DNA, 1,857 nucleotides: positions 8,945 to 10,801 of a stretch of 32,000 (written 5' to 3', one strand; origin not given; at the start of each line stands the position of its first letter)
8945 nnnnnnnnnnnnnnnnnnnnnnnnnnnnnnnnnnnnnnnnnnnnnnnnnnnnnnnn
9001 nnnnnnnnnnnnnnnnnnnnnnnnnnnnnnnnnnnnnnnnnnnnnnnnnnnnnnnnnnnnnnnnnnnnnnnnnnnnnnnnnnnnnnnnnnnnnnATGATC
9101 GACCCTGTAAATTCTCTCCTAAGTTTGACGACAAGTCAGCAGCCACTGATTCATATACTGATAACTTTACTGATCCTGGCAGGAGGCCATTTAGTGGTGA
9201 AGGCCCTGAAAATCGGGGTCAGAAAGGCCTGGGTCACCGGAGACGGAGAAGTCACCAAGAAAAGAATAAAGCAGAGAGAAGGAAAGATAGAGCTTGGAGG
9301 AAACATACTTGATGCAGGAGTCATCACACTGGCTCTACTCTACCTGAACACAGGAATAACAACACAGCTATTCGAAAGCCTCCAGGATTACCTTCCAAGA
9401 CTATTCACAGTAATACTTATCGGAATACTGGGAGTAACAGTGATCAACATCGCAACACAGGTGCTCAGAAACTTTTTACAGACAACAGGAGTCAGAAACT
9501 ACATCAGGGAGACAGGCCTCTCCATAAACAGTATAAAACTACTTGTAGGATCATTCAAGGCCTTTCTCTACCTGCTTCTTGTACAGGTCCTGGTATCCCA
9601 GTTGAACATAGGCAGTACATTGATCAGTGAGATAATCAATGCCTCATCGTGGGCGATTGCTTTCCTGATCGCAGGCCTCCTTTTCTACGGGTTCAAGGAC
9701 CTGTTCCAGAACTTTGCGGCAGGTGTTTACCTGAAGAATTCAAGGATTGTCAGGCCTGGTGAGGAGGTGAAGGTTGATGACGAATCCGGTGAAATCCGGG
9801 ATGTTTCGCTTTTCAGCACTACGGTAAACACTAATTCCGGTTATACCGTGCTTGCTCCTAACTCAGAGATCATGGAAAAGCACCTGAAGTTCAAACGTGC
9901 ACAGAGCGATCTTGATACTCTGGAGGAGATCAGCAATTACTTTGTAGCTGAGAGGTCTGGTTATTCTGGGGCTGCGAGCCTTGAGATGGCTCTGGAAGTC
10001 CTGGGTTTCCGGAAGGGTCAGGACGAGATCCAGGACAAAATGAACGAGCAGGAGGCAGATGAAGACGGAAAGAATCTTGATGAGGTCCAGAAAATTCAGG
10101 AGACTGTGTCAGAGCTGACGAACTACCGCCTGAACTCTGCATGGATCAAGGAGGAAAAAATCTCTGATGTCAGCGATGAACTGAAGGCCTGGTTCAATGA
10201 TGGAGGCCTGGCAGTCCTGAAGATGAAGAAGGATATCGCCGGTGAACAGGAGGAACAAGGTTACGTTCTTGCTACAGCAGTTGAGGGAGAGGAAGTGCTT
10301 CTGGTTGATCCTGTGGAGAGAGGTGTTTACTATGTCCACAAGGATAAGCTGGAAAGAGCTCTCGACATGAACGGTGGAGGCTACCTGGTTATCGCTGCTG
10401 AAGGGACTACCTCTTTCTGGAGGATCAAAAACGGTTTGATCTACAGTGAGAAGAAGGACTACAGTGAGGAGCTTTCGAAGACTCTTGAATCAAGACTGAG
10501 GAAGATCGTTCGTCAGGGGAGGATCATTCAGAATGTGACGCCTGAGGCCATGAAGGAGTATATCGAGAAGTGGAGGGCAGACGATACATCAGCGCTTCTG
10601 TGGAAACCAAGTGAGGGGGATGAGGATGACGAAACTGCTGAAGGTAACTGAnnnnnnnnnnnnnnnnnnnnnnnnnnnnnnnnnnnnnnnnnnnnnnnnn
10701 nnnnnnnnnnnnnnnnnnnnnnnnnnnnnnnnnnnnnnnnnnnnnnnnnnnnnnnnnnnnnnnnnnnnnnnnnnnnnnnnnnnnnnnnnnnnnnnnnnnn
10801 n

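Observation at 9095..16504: Cluster of five ATP-grasp ligase genes with two peptidase-like modules: candidate peptide-tailing (ligate-and-trim) or stepwise oligopeptide-synthesis system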

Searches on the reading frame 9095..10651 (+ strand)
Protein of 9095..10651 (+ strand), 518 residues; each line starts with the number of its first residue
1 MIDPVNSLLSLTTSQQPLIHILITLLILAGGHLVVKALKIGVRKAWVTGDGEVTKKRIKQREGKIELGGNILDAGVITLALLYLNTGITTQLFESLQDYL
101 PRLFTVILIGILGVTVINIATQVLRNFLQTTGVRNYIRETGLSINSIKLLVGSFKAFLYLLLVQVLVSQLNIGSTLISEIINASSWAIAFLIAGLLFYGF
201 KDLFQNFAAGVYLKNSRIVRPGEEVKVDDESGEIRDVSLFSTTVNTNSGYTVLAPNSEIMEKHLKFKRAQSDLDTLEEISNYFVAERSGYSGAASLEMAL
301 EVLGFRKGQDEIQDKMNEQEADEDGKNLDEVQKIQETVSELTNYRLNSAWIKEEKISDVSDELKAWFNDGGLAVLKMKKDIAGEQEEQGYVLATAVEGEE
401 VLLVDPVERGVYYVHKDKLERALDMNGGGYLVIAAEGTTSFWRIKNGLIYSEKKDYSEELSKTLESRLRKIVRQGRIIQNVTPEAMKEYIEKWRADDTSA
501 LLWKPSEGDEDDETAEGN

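Call 3: search_protein_families(library=pfam, proteins=[window:9095-10651:+], max_evalue=0.01)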
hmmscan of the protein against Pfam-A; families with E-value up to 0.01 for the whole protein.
window:9095-10651:+ (518 aa): 2 families
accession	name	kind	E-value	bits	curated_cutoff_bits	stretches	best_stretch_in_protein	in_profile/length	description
PF00924.24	MS_channel_2nd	-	9.9e-10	38.8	20.2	1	202-263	1-62/68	Mechanosensitive ion channel, beta-domain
PF05552.17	MS_channel_1st_1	-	3.9e-06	27.1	22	1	91-133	5-47/50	Mechanosensitive ion channel, conserved TM helix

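Call 4: search_protein_families(library=ncbifam, proteins=[window:9095-10651:+], max_evalue=0.01)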
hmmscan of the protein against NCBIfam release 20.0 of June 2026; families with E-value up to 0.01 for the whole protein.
window:9095-10651:+ (518 aa): 4 families
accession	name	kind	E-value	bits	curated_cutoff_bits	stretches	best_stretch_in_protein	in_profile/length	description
NF007662.0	PRK10334.1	subfamily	1.2e-06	28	321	1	191-261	105-172/286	small-conductance mechanosensitive channel MscS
NF008438.0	PRK11281.1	equivalog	0.00019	19.3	991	1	186-257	907-977/1113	mechanosensitive channel MscK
NF047602.1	MscsSHelicob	equivalog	0.0032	17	400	1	157-262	54-153/260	small-conductance mechanosensitive channel MscS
NF053565.1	Gins23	equivalog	0.0038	17.1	120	0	272-347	46-116/159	DNA replication protein Gins23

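Call 22: find_homologous_proteins(query=window:9095-10651:+)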
Query window:9095-10651:+ (518 aa): 168 proteins with E <= 0.001 among 8000 candidates; the best 120 are listed.
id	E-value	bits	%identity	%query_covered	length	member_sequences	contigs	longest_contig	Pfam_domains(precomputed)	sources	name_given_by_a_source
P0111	0.0e+0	1119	100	100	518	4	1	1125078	PF00924.25,PF05552.18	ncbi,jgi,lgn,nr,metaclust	ncbi:hypothetical protein AQV86_05275 [Nanohaloarchaea archaeon SG9]|nr:hypothetical protein AQV86_0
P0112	0.0e+0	1011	89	100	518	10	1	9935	PF00924.25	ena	-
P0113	1.7e-281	952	84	100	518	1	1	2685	PF00924.25,PF05552.18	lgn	-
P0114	5.9e-276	934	82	100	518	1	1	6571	PF00924.25,PF05552.18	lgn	-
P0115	5.4e-264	895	79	100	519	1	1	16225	PF00924.25,PF05552.18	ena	-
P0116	4.4e-262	888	78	100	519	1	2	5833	PF00924.25,PF05552.18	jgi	jgi:hypothetical protein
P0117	2.1e-257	873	77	97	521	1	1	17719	PF00924.25,PF05552.18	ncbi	ncbi:MAG: mechanosensitive ion channel domain-containing protein [Candidatus Nanohalobium sp.]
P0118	1.6e-256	870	77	100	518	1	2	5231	PF00924.25,PF05552.18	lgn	-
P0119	8.7e-248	841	73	100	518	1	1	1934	PF00924.25,PF05552.18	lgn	-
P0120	1.4e-247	840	74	100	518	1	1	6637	PF00924.25,PF05552.18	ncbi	ncbi:MAG: mechanosensitive ion channel domain-containing protein [Candidatus Nanohalobium sp.]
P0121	4.3e-247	839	72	100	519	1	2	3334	PF00924.25,PF05552.18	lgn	-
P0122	5.8e-247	838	74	100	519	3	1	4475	PF00924.25,PF05552.18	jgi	-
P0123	7.6e-239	812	69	100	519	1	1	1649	PF00924.25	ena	-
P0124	1.5e-236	804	72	100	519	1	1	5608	PF00924.25,PF05552.18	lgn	-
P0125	2.9e-236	803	67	100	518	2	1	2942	PF00924.25,PF05552.18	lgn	-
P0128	3.1e-165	569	51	99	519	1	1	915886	PF00924.25,PF13529.14,PF03412.22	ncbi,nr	ncbi:mechanosensitive ion channel [Candidatus Nanohaloarchaea archaeon]|nr:mechanosensitive ion chan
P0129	2.5e-163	563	51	100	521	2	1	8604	PF00924.25,PF13529.14,PF03412.22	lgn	-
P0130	3.9e-163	562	52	97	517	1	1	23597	PF00924.25,PF13529.14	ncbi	ncbi:MAG: mechanosensitive ion channel domain-containing protein [Candidatus Nanohaloarchaea archaeo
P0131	1.9e-162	560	52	100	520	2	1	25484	PF00924.25,PF13529.14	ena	-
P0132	4.8e-162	558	52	99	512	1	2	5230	PF00924.25,PF13529.14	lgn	-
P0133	2.2e-161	556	51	98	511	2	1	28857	PF00924.25,PF13529.14,PF03412.22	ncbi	ncbi:MAG: C39 family peptidase [Candidatus Nanohaloarchaea archaeon]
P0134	2.8e-161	556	51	99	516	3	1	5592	PF00924.25,PF13529.14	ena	-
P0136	2.8e-160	553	51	99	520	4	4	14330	PF00924.25,PF13529.14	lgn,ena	-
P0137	9.8e-160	551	51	99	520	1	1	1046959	PF00924.25,PF13529.14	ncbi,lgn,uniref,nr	ncbi:mechanosensitive ion channel domain-containing protein [Candidatus Nanohalovita haloferacivicin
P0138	9.3e-159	547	51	98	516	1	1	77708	PF00924.25,PF13529.14,PF03412.22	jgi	jgi:small-conductance mechanosensitive channel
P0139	3.2e-158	546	52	94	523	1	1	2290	PF00924.25,PF13529.14,PF05552.18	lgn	-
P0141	6.8e-158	545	53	98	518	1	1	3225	PF00924.25,PF13529.14,PF05552.18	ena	-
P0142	7.9e-158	544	50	98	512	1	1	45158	PF00924.25,PF13529.14,PF05552.18,PF03412.22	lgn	-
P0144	5.3e-157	542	50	97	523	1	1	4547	PF00924.25,PF13529.14,PF05552.18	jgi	jgi:small-conductance mechanosensitive channel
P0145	7.2e-157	541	50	99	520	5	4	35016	PF00924.25,PF13529.14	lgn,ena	-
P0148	3.1e-156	539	48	100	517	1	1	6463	PF00924.25,PF13529.14,PF05552.18,PF03412.22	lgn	-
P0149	7.0e-156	538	50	98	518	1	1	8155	PF00924.25,PF13529.14,PF05552.18,PF03412.22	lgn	-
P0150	1.0e-155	537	51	99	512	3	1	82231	PF00924.25,PF13529.14,PF05552.18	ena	-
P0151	1.3e-155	537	49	99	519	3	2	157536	PF00924.25,PF13529.14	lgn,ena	-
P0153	9.8e-155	534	49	98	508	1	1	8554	PF00924.25,PF13529.14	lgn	-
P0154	1.1e-154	534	48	97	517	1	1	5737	PF00924.25,PF13529.14,PF05023.21,PF03412.22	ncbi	ncbi:MAG: C39 family peptidase [Candidatus Nanohaloarchaea archaeon]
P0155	1.1e-154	534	51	98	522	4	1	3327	PF00924.25,PF13529.14,PF05552.18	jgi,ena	jgi:small-conductance mechanosensitive channel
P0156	1.5e-154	534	49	99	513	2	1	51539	PF00924.25,PF13529.14,PF05552.18,PF03412.22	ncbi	ncbi:MAG: mechanosensitive ion channel domain-containing protein [Candidatus Nanohaloarchaea archaeo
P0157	2.8e-154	533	50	97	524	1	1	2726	PF00924.25,PF13529.14,PF05552.18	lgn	-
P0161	3.0e-153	529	50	97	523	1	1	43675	PF00924.25,PF13529.14,PF05552.18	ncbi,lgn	ncbi:MAG: mechanosensitive ion channel domain-containing protein [Candidatus Nanohalobium sp.]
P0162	6.0e-153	528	49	97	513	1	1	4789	PF00924.25,PF13529.14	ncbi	ncbi:MAG: C39 family peptidase [Candidatus Nanohaloarchaea archaeon]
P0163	6.2e-153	528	50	97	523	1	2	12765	PF00924.25,PF13529.14,PF05552.18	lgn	-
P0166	9.2e-153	528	47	98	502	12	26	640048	PF00924.25,PF05552.18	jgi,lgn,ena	-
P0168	3.0e-152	526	49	99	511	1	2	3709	PF00924.25,PF13529.14,PF05552.18,PF03412.22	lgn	-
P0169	4.3e-152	525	52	94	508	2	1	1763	PF00924.25,PF13529.14,PF05552.18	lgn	-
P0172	1.5e-151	524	48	100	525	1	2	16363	PF00924.25,PF13529.14,PF05552.18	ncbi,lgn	ncbi:MAG: mechanosensitive ion channel domain-containing protein [Candidatus Nanohalobium sp.]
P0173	2.0e-151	523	49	99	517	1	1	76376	PF00924.25,PF13529.14,PF03412.22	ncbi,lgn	-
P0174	2.3e-151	523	46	98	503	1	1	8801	PF00924.25,PF13529.14,PF05552.18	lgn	-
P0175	2.5e-151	523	49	97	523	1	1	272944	PF00924.25,PF13529.14,PF05552.18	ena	-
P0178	8.3e-151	521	49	97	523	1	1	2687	PF00924.25,PF13529.14,PF05552.18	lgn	-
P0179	1.4e-150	520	48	99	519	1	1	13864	PF00924.25,PF13529.14,PF03412.22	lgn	-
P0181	2.7e-150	520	49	97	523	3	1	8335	PF00924.25,PF13529.14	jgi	jgi:small-conductance mechanosensitive channel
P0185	2.1e-149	517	48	98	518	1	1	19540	PF00924.25,PF13529.14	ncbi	ncbi:MAG: C39 family peptidase [Candidatus Nanohaloarchaea archaeon]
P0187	7.8e-149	515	48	98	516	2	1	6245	PF00924.25,PF13529.14,PF03412.22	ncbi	-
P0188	3.5e-148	513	48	100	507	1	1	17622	PF00924.25,PF13529.14,PF05552.18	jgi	-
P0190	4.4e-148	512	47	95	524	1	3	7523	PF00924.25,PF13529.14,PF05552.18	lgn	-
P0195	2.4e-146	507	48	98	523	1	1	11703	PF00924.25,PF13529.14,PF03412.22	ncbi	ncbi:MAG: mechanosensitive ion channel domain-containing protein [Candidatus Nanohalobium sp.]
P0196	3.1e-146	506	49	97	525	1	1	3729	PF00924.25,PF13529.14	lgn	-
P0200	4.8e-146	506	48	97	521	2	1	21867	PF00924.25,PF13529.14,PF05552.18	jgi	jgi:hypothetical protein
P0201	5.8e-146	505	47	99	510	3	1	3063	PF00924.25,PF13529.14,PF03412.22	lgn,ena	-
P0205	1.1e-145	504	49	97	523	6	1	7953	PF00924.25,PF13529.14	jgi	-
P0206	2.3e-145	503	49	97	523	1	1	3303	PF00924.25,PF13529.14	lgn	-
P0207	8.2e-145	501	47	100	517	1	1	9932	PF00924.25,PF13529.14,PF05552.18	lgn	-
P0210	3.7e-144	499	47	98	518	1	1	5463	PF00924.25,PF13529.14,PF05023.21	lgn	-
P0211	1.0e-142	495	46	97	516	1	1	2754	PF00924.25,PF13529.14,PF05023.21,PF03412.22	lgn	-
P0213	5.7e-142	492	45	97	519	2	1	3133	PF13529.14,PF05552.18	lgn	-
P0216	3.2e-141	490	46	99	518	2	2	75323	PF13529.14,PF05552.18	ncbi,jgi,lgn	-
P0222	3.5e-140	486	46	98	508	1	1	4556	PF00924.25,PF13529.14,PF03412.22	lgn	-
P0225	2.8e-139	483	46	99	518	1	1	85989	PF00924.25,PF13529.14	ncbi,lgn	ncbi:MAG: mechanosensitive ion channel domain-containing protein [Candidatus Nanohaloarchaea archaeo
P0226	3.5e-139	483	46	99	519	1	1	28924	PF13529.14,PF05552.18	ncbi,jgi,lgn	-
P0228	1.3e-138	481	45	97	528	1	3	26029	PF13529.14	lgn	-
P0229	4.0e-138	479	45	98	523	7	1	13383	PF13529.14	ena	-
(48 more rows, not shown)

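Call 36: find_encoding_contigs(protein=P0137, flank=10000, max_places=1)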
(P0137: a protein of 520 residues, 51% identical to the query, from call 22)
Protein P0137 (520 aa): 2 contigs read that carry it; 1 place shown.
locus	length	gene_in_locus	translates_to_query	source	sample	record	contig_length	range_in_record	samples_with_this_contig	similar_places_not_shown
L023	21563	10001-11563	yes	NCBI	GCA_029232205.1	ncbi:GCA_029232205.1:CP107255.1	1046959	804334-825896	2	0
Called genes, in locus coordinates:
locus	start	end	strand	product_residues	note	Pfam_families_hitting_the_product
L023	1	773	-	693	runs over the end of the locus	PF19077:Big_13 (faint), PF17936:Big_6 (faint)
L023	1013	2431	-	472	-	PF00875:DNA_photolyase, PF03441:FAD_binding_7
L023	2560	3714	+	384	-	PF02749:QRPTase_N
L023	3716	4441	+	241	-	PF00857:Isochorismatase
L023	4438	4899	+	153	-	-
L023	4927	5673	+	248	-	PF00293:NUDIX, PF19368:WHD_AraR, PF21906:WHD_NrtR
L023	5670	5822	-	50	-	-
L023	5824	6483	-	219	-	PF02254:TrkA_N, PF02080:TrkA_C (weak)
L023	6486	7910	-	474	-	PF02386:TrkH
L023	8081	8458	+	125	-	PF01092:Ribosomal_S6e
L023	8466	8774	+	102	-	-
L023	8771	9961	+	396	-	PF00009:GTP_EFTU, PF01926:MMR_HSR1 (faint), PF03193:RsgA_GTPase (faint), PF09173:eIF2_C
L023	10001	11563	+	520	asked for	PF00924:MS_channel_2nd, PF13529:Peptidase_C39_2 (weak)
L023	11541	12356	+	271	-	-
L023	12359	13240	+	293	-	PF14397:ATPgrasp_ST (faint), PF02655:ATP-grasp_3, PF02786:CPSase_L_D2 (weak), PF08443:RimK, PF02955:GSH-S_ATP, PF07478:Dala_Dala_lig_C (faint)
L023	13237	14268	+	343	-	PF04107:GCS2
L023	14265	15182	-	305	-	PF03133:TTL (faint), PF14397:ATPgrasp_ST (faint), PF02655:ATP-grasp_3, PF02955:GSH-S_ATP, PF14398:ATPgrasp_YheCD, PF08443:RimK, PF14398:ATPgrasp_YheCD (weak)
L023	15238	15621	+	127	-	PF18477:PIN_9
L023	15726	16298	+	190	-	PF03876:SHS2_Rpb7-N, PF00575:S1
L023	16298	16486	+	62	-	PF06093:Spt4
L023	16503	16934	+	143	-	PF01282:Ribosomal_S24e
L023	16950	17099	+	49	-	PF01599:Ribosomal_S27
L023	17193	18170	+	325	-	PF00814:TsaD, PF22521:HypF_C_2 (weak)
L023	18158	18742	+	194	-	PF01300:Sua5_yciO_yrdC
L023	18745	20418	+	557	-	PF00999:Na_H_Exchanger, PF02254:TrkA_N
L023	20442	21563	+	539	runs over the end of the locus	PF00999:Na_H_Exchanger, PF02254:TrkA_N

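Call 37: find_encoding_contigs(protein=P0166, flank=10000, max_places=1)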
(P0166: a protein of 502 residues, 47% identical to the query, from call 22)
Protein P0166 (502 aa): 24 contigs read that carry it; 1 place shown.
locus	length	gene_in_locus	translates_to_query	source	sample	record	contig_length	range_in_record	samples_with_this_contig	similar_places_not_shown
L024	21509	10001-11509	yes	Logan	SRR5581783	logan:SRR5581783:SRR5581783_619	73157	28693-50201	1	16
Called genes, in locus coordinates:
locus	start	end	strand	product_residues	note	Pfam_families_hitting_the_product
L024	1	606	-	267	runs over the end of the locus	-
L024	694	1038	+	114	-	PF01381:HTH_3 (weak)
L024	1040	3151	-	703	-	PF19077:Big_13 (faint), PF06160:EzrA (weak)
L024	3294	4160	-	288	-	PF00892:EamA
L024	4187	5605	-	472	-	PF00875:DNA_photolyase, PF03441:FAD_binding_7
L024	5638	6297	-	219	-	PF02080:TrkA_C (faint), PF02254:TrkA_N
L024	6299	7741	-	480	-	PF02386:TrkH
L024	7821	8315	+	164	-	-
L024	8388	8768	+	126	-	PF01092:Ribosomal_S6e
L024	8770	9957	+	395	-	PF00009:GTP_EFTU, PF09173:eIF2_C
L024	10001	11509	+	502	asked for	PF05552:MS_channel_1st_1, PF00924:MS_channel_2nd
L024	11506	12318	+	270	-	PF08443:RimK (weak)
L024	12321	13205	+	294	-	PF02655:ATP-grasp_3, PF02786:CPSase_L_D2 (weak), PF08443:RimK, PF13549:ATP-grasp_5 (faint), PF02222:ATP-grasp (faint), PF02955:GSH-S_ATP, PF07478:Dala_Dala_lig_C (faint)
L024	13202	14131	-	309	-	PF14397:ATPgrasp_ST (faint), PF02655:ATP-grasp_3, PF02955:GSH-S_ATP, PF08443:RimK, PF14398:ATPgrasp_YheCD (weak), PF03133:TTL (weak)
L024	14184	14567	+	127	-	PF18477:PIN_9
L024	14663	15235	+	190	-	PF03876:SHS2_Rpb7-N, PF00575:S1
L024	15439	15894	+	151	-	PF01282:Ribosomal_S24e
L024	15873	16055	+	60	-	PF01599:Ribosomal_S27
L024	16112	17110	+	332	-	PF00814:TsaD, PF22521:HypF_C_2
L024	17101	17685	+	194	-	PF01300:Sua5_yciO_yrdC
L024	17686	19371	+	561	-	PF00999:Na_H_Exchanger, PF02254:TrkA_N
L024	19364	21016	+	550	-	PF00999:Na_H_Exchanger, PF02254:TrkA_N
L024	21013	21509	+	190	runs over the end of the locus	PF01163:RIO1, PF00069:Pkinase (weak)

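Call 92: search_protein_families(library=padloc, proteins=[window:9095-10651:+], max_evalue=0.001)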
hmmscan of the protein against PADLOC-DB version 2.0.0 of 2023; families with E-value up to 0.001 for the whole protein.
window:9095-10651:+ (518 aa): 0 families

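Call 99: find_encoding_contigs(protein=P0200, flank=9000, max_places=1)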
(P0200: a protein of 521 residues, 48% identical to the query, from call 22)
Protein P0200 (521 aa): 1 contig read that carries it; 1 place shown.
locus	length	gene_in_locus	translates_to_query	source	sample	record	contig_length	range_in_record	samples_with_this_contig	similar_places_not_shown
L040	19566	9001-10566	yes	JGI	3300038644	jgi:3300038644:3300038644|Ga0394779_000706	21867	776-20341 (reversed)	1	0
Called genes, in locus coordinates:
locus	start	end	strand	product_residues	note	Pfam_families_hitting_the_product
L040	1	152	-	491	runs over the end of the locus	PF17957:Big_7 (faint)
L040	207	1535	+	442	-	PF00535:Glycos_transf_2, PF13641:Glyco_tranf_2_3, PF13632:Glyco_trans_2_3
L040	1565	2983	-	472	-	PF00875:DNA_photolyase, PF03441:FAD_binding_7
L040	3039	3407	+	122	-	-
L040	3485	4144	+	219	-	-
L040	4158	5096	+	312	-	-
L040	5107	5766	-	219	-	PF02254:TrkA_N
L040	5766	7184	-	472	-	PF02386:TrkH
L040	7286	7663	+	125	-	PF01092:Ribosomal_S6e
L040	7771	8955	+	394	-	PF00009:GTP_EFTU, PF03144:GTP_EFTU_D2 (weak), PF09173:eIF2_C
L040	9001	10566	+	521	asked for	PF05552:MS_channel_1st_1, PF00924:MS_channel_2nd (weak), PF13529:Peptidase_C39_2 (weak)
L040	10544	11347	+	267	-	-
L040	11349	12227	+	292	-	PF07478:Dala_Dala_lig_C (faint), PF13549:ATP-grasp_5 (faint), PF02655:ATP-grasp_3, PF02786:CPSase_L_D2 (weak), PF08443:RimK, PF02222:ATP-grasp (faint), PF02955:GSH-S_ATP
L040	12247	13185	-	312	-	PF14397:ATPgrasp_ST (faint), PF03133:TTL (faint), PF14398:ATPgrasp_YheCD (faint), PF02655:ATP-grasp_3 (weak), PF02955:GSH-S_ATP, PF08443:RimK (weak)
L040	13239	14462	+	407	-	-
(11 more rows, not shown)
